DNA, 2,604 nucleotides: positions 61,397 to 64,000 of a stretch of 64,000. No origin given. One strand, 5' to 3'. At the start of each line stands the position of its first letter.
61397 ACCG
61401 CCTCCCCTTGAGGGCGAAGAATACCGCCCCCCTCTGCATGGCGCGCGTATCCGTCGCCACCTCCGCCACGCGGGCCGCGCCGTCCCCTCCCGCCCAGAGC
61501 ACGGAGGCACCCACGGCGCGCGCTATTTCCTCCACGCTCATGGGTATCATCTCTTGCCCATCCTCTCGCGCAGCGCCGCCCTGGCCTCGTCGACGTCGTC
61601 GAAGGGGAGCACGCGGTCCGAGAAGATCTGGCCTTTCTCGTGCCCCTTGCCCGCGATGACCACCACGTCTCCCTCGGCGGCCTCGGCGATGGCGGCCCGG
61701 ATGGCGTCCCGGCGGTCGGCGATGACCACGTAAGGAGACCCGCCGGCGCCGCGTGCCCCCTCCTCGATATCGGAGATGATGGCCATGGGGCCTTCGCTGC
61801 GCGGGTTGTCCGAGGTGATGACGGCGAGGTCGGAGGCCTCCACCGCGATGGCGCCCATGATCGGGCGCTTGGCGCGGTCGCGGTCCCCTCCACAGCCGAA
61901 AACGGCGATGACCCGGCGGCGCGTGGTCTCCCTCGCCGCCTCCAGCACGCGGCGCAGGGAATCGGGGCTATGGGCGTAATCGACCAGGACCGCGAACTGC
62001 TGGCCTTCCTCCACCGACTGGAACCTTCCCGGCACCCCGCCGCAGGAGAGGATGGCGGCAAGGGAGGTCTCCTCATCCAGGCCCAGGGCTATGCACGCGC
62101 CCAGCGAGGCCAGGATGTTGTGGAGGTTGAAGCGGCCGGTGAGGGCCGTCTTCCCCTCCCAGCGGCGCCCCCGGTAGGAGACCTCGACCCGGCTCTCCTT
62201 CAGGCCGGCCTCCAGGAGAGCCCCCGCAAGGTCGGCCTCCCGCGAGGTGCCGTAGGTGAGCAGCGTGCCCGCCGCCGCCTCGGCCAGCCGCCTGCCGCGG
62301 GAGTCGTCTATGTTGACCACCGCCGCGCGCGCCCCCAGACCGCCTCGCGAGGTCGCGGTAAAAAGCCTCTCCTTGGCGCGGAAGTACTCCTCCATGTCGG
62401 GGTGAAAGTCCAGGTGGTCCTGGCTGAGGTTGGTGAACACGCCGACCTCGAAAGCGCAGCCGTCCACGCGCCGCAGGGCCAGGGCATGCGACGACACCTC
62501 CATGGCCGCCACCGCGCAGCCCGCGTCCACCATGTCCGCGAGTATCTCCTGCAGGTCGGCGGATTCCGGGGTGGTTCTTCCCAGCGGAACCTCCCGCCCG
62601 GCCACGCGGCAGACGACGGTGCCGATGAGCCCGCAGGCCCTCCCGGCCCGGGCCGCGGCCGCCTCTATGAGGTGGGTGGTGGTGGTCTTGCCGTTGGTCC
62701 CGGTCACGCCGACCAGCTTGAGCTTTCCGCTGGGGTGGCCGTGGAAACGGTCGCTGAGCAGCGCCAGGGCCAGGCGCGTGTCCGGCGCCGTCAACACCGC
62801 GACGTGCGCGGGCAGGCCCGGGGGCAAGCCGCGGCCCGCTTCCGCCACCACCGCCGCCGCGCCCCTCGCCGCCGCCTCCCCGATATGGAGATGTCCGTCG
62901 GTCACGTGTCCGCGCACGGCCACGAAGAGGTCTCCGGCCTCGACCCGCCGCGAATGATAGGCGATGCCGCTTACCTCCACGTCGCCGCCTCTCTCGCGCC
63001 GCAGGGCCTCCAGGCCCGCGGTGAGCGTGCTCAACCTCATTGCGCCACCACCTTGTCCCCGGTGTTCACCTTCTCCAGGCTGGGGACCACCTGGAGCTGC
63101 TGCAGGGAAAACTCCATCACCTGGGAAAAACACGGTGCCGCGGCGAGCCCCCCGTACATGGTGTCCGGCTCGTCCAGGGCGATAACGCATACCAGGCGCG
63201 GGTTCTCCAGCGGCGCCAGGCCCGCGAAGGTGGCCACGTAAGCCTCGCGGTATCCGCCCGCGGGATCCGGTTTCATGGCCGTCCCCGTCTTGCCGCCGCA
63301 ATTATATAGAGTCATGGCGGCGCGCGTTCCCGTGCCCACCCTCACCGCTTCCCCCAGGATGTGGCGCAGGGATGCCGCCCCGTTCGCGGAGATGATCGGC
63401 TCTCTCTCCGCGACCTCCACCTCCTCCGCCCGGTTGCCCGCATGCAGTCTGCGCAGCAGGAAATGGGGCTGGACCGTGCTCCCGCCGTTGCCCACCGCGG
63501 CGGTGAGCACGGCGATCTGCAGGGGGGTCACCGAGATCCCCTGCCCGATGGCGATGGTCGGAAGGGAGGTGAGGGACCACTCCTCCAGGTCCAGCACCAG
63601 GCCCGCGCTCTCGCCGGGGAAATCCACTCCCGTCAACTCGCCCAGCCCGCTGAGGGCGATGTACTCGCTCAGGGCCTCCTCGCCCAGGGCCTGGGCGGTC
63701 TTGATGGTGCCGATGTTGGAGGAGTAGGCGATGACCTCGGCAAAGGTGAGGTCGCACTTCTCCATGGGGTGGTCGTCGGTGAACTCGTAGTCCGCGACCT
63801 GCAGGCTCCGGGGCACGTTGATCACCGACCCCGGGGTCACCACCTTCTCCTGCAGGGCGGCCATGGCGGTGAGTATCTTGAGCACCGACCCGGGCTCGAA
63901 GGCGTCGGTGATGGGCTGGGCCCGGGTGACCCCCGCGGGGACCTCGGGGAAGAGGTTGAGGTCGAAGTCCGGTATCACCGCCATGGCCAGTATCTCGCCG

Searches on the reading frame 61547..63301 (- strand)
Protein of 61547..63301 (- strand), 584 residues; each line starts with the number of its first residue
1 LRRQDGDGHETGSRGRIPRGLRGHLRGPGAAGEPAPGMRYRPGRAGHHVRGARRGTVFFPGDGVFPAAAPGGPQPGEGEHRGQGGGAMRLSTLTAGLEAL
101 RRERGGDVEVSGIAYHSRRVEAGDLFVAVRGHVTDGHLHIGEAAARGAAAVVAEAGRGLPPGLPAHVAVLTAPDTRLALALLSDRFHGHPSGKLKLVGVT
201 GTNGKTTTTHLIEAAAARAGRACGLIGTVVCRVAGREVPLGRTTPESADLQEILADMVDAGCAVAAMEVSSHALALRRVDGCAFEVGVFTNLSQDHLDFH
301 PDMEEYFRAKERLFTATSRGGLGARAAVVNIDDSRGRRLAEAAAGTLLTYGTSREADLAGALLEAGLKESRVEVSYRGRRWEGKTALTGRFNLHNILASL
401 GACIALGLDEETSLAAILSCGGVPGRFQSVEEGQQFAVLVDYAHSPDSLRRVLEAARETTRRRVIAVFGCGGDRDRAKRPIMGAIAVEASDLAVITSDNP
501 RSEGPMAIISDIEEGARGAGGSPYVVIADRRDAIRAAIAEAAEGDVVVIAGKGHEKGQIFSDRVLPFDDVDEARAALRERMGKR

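Call 16: search_protein_families(library=pfam, proteins=[window:61547-63301:-], max_evalue=0.001)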
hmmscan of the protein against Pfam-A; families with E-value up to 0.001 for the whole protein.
window:61547-63301:- (584 aa): 3 families
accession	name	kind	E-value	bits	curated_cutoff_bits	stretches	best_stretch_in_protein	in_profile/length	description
PF08245.18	Mur_ligase_M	-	1.4e-50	172.5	24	1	199-402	1-199/200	Mur ligase middle domain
PF02875.26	Mur_ligase_C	-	8.8e-35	120.7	28.4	1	425-553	1-127/127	Mur ligase, glutamate ligase domain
PF01225.30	Mur_ligase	-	2.7e-09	37.7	21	1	109-186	1-94/95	Mur ligase family, catalytic domain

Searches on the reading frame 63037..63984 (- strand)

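Call 76: search_protein_families(library=padloc, proteins=[window:63037-63984:-], max_evalue=0.01)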
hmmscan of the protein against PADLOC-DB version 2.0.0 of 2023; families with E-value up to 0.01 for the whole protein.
window:63037-63984:- (315 aa): 0 families

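Call 77: search_protein_families(library=pfam, proteins=[window:63037-63984:-], max_evalue=0.001)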
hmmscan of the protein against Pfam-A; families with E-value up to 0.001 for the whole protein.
window:63037-63984:- (315 aa): 1 family
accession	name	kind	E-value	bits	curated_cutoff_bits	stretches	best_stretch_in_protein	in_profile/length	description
PF00905.27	Transpeptidase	-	1e-52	179.6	22.1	1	5-291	20-299/299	Penicillin binding protein transpeptidase domain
